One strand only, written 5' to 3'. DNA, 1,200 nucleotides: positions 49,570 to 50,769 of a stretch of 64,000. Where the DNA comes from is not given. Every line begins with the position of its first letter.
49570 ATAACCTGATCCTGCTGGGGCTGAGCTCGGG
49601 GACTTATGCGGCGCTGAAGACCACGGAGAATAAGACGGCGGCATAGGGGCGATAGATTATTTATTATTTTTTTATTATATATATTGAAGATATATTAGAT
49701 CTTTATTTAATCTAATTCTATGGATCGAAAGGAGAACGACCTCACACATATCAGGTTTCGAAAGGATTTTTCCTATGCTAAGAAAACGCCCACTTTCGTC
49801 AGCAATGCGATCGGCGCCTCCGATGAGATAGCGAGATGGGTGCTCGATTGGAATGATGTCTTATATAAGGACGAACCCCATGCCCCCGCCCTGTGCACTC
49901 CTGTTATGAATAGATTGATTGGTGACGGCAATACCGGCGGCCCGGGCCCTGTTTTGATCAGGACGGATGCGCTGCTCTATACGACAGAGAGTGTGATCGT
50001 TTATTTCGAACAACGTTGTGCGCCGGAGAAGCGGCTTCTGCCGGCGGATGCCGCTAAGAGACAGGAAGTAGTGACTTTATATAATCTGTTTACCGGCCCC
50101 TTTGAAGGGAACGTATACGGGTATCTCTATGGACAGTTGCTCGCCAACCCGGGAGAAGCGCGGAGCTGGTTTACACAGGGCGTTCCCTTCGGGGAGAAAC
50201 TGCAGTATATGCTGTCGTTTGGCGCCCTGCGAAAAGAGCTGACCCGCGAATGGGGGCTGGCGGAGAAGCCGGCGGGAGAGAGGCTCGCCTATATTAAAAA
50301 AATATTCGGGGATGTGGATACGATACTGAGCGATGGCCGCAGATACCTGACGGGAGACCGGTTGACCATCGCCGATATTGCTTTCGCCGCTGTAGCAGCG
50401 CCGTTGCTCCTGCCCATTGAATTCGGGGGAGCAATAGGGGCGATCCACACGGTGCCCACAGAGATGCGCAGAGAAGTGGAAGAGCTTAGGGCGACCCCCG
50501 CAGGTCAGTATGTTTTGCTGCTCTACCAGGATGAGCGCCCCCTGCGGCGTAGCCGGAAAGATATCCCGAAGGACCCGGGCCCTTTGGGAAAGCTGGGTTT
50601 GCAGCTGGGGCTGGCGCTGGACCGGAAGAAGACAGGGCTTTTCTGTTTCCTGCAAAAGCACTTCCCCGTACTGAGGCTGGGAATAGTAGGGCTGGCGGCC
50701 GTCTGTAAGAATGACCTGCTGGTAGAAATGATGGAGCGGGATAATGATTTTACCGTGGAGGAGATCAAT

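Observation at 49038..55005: Candidate undescribed heme-enzyme system: membrane protein + GST-P450 fusion + duplicated His-domain protein + DyP peroxidase + ABA4-like protein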

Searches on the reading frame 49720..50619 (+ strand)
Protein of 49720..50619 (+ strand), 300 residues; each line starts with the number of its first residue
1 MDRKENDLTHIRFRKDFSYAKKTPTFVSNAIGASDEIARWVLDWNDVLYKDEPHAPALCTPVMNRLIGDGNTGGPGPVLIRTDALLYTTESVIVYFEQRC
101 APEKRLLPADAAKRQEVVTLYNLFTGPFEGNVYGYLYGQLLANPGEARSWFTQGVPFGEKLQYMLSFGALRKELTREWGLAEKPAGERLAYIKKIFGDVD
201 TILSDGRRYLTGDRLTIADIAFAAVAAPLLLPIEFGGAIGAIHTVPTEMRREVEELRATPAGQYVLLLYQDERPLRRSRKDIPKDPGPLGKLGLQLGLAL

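Call 76: search_solved_structures(query=window:49720-50619:+, max_evalue=1)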
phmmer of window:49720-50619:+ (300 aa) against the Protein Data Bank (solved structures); distinct sequences matched with E-value up to 1: 25.
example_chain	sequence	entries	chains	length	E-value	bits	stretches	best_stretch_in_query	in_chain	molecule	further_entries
5f0g_A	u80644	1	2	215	0.0001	24.7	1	185-226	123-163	Glutathione S-transferase D2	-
4o7h_A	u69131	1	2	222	0.0013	21.1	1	71-132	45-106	Glutathione S-transferase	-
4f0c_A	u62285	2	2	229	0.0089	18.3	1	191-225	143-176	Glutathione transferase | Glutathione transferase Ure2p5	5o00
1jlv_A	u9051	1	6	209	0.0091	18.3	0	195-226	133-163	glutathione transferase GST1-3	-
1pn9_A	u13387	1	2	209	0.019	17.3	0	183-227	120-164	Glutathione S-transferase 1-6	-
6v91_A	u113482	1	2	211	0.032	16.5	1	71-117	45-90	Stringent starvation protein A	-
4qq7_A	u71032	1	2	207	0.06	15.6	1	71-117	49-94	Putative stringent starvation protein A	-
5zwp_A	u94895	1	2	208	0.082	15.2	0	183-225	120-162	Glutathione S-transferase 1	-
4ikh_A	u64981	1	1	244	0.14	14.4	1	138-260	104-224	Glutathione S-transferase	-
4yh2_A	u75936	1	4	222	0.21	13.8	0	186-228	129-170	Glutathione S transferase E6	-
5nr1_A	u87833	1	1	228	0.22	13.7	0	71-139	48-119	FtsZ-binding protein FzlA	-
4pnf_A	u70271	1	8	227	0.23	13.7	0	186-228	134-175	RE21095p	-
8z3b_A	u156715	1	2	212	0.24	13.6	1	186-226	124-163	Glutathione S-transferase delta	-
4mf5_A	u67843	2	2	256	0.25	13.6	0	182-249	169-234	Glutathione S-transferase domain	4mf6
4i97_A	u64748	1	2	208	0.28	13.4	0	200-226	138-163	DELTA CLASS 1 GLUTATHIONE S-TRANSFERASE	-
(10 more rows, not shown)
